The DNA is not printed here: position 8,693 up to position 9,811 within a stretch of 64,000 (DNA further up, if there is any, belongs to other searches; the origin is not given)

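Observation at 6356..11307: Glycan-modification cassette with a GT4-methyltransferase fusion, a truncated UDP-sugar dehydrogenase and an O-carbamoyltransferase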

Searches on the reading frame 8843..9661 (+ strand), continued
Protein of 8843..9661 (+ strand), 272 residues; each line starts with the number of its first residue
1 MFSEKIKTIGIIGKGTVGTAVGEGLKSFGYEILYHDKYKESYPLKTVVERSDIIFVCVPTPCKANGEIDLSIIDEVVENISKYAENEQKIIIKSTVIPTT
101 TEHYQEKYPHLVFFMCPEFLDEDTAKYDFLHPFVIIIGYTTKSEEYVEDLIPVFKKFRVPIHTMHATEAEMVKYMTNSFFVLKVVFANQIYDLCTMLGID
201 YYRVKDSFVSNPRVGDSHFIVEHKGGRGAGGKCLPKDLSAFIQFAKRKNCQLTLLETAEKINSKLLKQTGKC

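Call 20: find_encoding_contigs(protein=P0001, flank=10000, max_places=4)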
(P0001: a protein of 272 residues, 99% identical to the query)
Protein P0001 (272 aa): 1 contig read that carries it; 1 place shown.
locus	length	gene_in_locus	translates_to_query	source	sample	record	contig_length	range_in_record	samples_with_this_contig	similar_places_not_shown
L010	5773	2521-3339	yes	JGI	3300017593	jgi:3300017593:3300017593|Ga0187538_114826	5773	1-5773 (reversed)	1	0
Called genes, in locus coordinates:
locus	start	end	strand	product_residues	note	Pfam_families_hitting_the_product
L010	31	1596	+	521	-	PF13489:Methyltransf_23, PF01209:Ubie_methyltran (weak), PF08241:Methyltransf_11, PF08242:Methyltransf_12 (weak), PF13649:Methyltransf_25, PF13847:Methyltransf_31 (weak)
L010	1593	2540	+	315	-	-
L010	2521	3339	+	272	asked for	PF02826:2-Hacid_dh_C, PF03721:UDPG_MGDP_dh_N, PF00984:UDPG_MGDP_dh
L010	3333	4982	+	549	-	PF02543:Carbam_trans_N, PF00814:TsaD (weak), PF22521:HypF_C_2 (weak), PF16861:Carbam_trans_C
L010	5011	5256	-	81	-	-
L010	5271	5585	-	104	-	-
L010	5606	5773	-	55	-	?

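Call 69: search_protein_representatives(protein=window:8843-9658:+)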
Query: 272 residues. Proteins with E-value up to 0.001 (for the whole library): 14172; up to 1e-10: 6956; up to 1e-30: 493. The best 150 are listed.
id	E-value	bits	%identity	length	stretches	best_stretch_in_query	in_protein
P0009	3.5e-80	285.6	52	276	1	6-270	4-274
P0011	2.0e-78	279.8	54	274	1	9-271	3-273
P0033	4.1e-63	229.6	48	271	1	8-265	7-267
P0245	7.5e-62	225.5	45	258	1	9-268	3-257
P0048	3.8e-61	223.2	47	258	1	9-247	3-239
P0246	8.2e-60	218.8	43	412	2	8-262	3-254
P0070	1.8e-59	217.7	46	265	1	8-266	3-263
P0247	5.3e-58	212.9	44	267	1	4-267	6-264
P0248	1.2e-57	211.7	45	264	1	9-267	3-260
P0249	1.2e-54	202.0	45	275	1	6-264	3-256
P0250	1.2e-54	201.9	45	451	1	6-269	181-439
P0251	2.1e-54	201.1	45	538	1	5-269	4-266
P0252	2.2e-53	197.7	45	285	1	6-268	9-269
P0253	1.2e-51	192.1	43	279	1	8-270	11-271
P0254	1.7e-51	191.6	45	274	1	9-271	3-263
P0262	4.0e-49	183.8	32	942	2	34-264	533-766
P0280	2.8e-45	171.2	40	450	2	9-249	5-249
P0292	4.5e-44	167.2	43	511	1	6-262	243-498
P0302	1.0e-42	162.8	41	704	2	9-235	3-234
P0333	1.5e-40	155.7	37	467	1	8-268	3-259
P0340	4.1e-40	154.2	37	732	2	6-242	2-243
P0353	2.1e-39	151.9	40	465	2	8-240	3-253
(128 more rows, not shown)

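Call 70: search_protein_families(library=pfam, proteins=[P0250, P0251, P0262, P0292, P0302, P0340, P0333, P0246, P0280, P0353], max_evalue=0.0001)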
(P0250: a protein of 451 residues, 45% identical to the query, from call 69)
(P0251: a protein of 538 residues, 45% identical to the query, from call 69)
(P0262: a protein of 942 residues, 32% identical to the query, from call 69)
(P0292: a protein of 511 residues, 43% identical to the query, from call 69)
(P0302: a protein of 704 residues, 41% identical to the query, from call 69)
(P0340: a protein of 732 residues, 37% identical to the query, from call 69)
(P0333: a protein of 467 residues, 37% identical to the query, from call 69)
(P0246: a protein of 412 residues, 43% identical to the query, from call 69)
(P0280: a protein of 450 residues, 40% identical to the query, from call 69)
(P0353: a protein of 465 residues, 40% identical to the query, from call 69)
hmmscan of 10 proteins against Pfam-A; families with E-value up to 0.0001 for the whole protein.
P0250 (451 aa): 3 families
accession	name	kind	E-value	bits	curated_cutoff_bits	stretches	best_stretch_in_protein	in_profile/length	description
PF01583.26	APS_kinase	-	1.3e-56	191.3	21.1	1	5-153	1-152/152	Adenylylsulphate kinase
PF00984.24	UDPG_MGDP_dh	-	1.6e-25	89.5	25.4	1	338-433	2-93/94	UDP-glucose/GDP-mannose dehydrogenase family, central domain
PF03721.20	UDPG_MGDP_dh_N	-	6.3e-21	75.2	27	1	220-316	72-181/187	UDP-glucose/GDP-mannose dehydrogenase family, NAD binding domain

P0251 (538 aa): 5 families
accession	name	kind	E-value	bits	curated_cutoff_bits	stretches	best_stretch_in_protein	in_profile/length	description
PF00535.33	Glycos_transf_2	-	3.7e-31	108.7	23.3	1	272-432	1-164/168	Glycosyl transferase family 2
PF00984.24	UDPG_MGDP_dh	-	2.2e-26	92.2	25.4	1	165-260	2-93/94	UDP-glucose/GDP-mannose dehydrogenase family, central domain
PF03721.20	UDPG_MGDP_dh_N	-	2.7e-19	69.9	27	1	47-143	72-181/187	UDP-glucose/GDP-mannose dehydrogenase family, NAD binding domain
PF10111.15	Glyco_tranf_2_2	-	3.7e-15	56.6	27.3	1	273-476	2-221/276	Glycosyltransferase like family 2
PF13641.12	Glyco_tranf_2_3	-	5.2e-14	53.3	27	1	271-390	3-126/230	Glycosyltransferase like family 2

P0262 (942 aa): 13 families
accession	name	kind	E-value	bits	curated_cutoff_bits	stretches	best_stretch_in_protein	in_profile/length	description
PF03721.20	UDPG_MGDP_dh_N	-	1e-99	332.1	27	2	477-654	2-182/187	UDP-glucose/GDP-mannose dehydrogenase family, NAD binding domain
PF03720.21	UDPG_MGDP_dh_C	-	1.9e-68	227.8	30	2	318-417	1-102/103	UDP-glucose/GDP-mannose dehydrogenase family, UDP binding domain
PF00984.24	UDPG_MGDP_dh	-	5.4e-68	225.6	25.4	2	203-295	1-93/94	UDP-glucose/GDP-mannose dehydrogenase family, central domain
PF07992.20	Pyr_redox_2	-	2.6e-11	43.9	26.1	1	445-508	106-175/291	Pyridine nucleotide-disulphide oxidoreductase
PF02558.23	ApbA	-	2.8e-10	40.4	22.2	0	478-557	1-74/150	Ketopantoate reductase PanE/ApbA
PF01210.29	NAD_Gly3P_dh_N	-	5e-10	40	23.1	0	477-617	1-126/158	NAD-dependent glycerol-3-phosphate dehydrogenase N-terminus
PF03807.23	F420_oxidored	-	6.5e-10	39.9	21.6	0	477-558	1-68/94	NADP oxidoreductase coenzyme F420-dependent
PF00070.33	Pyr_redox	-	1.5e-07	32.3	22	0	3-32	1-30/82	Pyridine nucleotide-disulphide oxidoreductase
PF02737.24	3HCDH_N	-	2.1e-07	31.4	22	0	477-553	1-82/180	3-hydroxyacyl-CoA dehydrogenase, NAD binding domain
PF13450.12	NAD_binding_8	-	8.4e-07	29.6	21.9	0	480-506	1-27/68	NAD(P)-binding Rossmann-like domain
PF01266.30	DAO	-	5.9e-06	26.5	27.9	0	478-506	2-30/353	FAD dependent oxidoreductase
PF01262.27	AlaDh_PNT_C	-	3e-05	24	23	0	471-510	24-63/214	Alanine dehydrogenase/PNT, C-terminal domain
PF02826.25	2-Hacid_dh_C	-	4.7e-05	23.3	25.1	0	459-510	19-71/178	D-isomer specific 2-hydroxyacid dehydrogenase, NAD binding domain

P0292 (511 aa): 4 families
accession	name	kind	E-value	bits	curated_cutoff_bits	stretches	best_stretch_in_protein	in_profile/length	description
PF00483.29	NTP_transferase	-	6.4e-36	124.6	21.2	1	2-233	1-239/245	Nucleotidyl transferase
PF03721.20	UDPG_MGDP_dh_N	-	3.4e-25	89.2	27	1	286-381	75-181/187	UDP-glucose/GDP-mannose dehydrogenase family, NAD binding domain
PF00984.24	UDPG_MGDP_dh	-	2.5e-24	85.6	25.4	1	403-498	2-92/94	UDP-glucose/GDP-mannose dehydrogenase family, central domain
PF12804.13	NTP_transf_3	-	1e-07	32.7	27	1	3-128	1-119/160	MobA-like NTP transferase domain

P0302 (704 aa): 4 families
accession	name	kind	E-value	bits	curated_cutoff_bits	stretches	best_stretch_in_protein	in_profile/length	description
PF00984.24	UDPG_MGDP_dh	-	2.1e-21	76.2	25.4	1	166-242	1-73/94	UDP-glucose/GDP-mannose dehydrogenase family, central domain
PF03721.20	UDPG_MGDP_dh_N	-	3.7e-20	72.7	27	1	34-148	66-185/187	UDP-glucose/GDP-mannose dehydrogenase family, NAD binding domain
PF14890.11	Intein_splicing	-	2.7e-13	50.4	35.8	1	252-665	11-155/155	Intein splicing domain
PF14528.11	LAGLIDADG_3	-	2.9e-11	43.9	22.5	0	511-560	3-51/82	LAGLIDADG-like domain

P0340 (732 aa): 4 families
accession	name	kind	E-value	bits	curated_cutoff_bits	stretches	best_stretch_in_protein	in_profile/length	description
PF00984.24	UDPG_MGDP_dh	-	1.3e-23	83.3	25.4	1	168-246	2-75/94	UDP-glucose/GDP-mannose dehydrogenase family, central domain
PF03721.20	UDPG_MGDP_dh_N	-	1.3e-18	67.7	27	1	40-144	69-179/187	UDP-glucose/GDP-mannose dehydrogenase family, NAD binding domain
PF14890.11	Intein_splicing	-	2.7e-18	66.7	35.8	1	255-681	12-153/155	Intein splicing domain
PF14528.11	LAGLIDADG_3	-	2.3e-13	50.6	22.5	1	533-611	4-78/82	LAGLIDADG-like domain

P0333 (467 aa): 11 families
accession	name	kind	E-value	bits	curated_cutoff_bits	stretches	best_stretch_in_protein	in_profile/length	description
PF01370.27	Epimerase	-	3e-47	161.5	20.9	1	291-460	2-176/240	NAD dependent epimerase/dehydratase family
PF16363.11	GDP_Man_Dehyd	-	1.9e-35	123.3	27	1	291-464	1-191/332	GDP-mannose 4,6 dehydratase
PF00984.24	UDPG_MGDP_dh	-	6.9e-21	74.6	25.4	1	159-254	2-93/94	UDP-glucose/GDP-mannose dehydrogenase family, central domain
PF03721.20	UDPG_MGDP_dh_N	-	2.3e-20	73.4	27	1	42-136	74-180/187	UDP-glucose/GDP-mannose dehydrogenase family, NAD binding domain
PF01073.25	3Beta_HSD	-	4.4e-15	55.9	22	1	291-460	1-185/280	3-beta hydroxysteroid dehydrogenase/isomerase family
PF02719.21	Polysacc_synt_2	-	4.8e-12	46.1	20.2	1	291-399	2-125/293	Polysaccharide biosynthesis protein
PF13460.12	NAD_binding_10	-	6.4e-12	46.1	27.2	1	294-436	1-130/184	NAD(P)H-binding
PF05368.20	NmrA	-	2.6e-07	31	27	1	287-406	2-111/298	NmrA-like family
PF04321.23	RmlD_sub_bind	-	3.1e-07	30.2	27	1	291-458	4-153/287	RmlD substrate binding domain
PF07993.18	NAD_binding_4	-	7.5e-06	25.7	20.1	0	292-326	1-35/258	Male sterility protein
PF03807.23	F420_oxidored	-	4e-05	24.6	21.6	0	295-318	6-30/94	NADP oxidoreductase coenzyme F420-dependent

P0246 (412 aa): 2 families
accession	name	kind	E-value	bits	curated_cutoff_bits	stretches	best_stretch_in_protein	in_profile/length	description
PF00984.24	UDPG_MGDP_dh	-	2.7e-33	114.4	25.4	1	162-254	2-92/94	UDP-glucose/GDP-mannose dehydrogenase family, central domain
PF03721.20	UDPG_MGDP_dh_N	-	1.6e-20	73.9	27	1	36-140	68-182/187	UDP-glucose/GDP-mannose dehydrogenase family, NAD binding domain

P0280 (450 aa): 2 families
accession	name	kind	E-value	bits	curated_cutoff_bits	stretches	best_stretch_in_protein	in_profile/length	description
PF03721.20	UDPG_MGDP_dh_N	-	2.3e-26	92.9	27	1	37-142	67-181/187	UDP-glucose/GDP-mannose dehydrogenase family, NAD binding domain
PF00984.24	UDPG_MGDP_dh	-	8.8e-19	67.8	25.4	1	166-234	1-64/94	UDP-glucose/GDP-mannose dehydrogenase family, central domain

P0353 (465 aa): 3 families
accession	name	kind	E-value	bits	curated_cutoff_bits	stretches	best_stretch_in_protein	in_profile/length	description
PF00984.24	UDPG_MGDP_dh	-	1.1e-24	86.8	25.4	1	179-256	1-73/94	UDP-glucose/GDP-mannose dehydrogenase family, central domain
PF03721.20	UDPG_MGDP_dh_N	-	7.2e-22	78.3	27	1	26-152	44-177/187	UDP-glucose/GDP-mannose dehydrogenase family, NAD binding domain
PF03807.23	F420_oxidored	-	6.2e-05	24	21.6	0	3-73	1-74/94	NADP oxidoreductase coenzyme F420-dependent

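Call 91: list_cluster_members(proteins=[P0012, P0015, P0035, P0053, P0065, P0070, P0091, P0129, P0180, P0209])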
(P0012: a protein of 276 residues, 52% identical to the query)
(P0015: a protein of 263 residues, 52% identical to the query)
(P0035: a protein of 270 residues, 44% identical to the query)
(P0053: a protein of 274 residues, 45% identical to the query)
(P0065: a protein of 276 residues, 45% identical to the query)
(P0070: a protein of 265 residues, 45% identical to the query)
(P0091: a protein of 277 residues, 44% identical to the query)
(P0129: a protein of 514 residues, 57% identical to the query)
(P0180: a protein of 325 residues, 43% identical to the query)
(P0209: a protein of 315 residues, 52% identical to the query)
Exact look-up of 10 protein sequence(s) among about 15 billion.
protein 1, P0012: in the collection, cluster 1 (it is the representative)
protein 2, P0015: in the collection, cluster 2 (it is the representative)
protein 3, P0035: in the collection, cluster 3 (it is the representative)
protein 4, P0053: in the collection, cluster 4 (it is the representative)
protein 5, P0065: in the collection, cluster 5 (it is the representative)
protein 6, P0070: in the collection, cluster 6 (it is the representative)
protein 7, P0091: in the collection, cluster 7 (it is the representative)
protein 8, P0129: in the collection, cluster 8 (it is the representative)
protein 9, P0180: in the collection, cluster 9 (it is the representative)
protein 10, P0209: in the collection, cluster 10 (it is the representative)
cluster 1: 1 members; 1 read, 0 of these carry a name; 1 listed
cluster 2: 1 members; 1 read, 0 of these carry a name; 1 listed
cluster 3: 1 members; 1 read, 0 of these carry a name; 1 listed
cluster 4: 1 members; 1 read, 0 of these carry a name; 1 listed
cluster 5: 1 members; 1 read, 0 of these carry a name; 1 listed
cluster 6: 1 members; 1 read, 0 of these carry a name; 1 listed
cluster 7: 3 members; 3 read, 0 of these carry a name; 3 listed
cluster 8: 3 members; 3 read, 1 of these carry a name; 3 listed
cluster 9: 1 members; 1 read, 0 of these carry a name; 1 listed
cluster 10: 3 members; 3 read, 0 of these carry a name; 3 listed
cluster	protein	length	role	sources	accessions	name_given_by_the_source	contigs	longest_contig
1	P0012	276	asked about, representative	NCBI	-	-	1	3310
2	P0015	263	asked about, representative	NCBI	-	-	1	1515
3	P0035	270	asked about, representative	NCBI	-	-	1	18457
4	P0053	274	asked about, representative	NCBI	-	-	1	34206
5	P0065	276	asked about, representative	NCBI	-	-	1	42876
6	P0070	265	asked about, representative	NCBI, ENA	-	-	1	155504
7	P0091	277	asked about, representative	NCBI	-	-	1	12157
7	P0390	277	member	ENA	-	-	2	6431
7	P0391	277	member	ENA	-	-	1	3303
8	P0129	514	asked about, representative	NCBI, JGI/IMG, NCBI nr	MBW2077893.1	MAG: methyltransferase domain-containing protein [Deltaproteobacteria bacterium] | methyltransferase domain-containing protein [Deltaproteobacteria bacterium]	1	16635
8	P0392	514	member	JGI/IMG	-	-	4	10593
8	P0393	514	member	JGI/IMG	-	-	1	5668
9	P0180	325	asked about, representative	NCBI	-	-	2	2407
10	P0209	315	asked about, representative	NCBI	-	-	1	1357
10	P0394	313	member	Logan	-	-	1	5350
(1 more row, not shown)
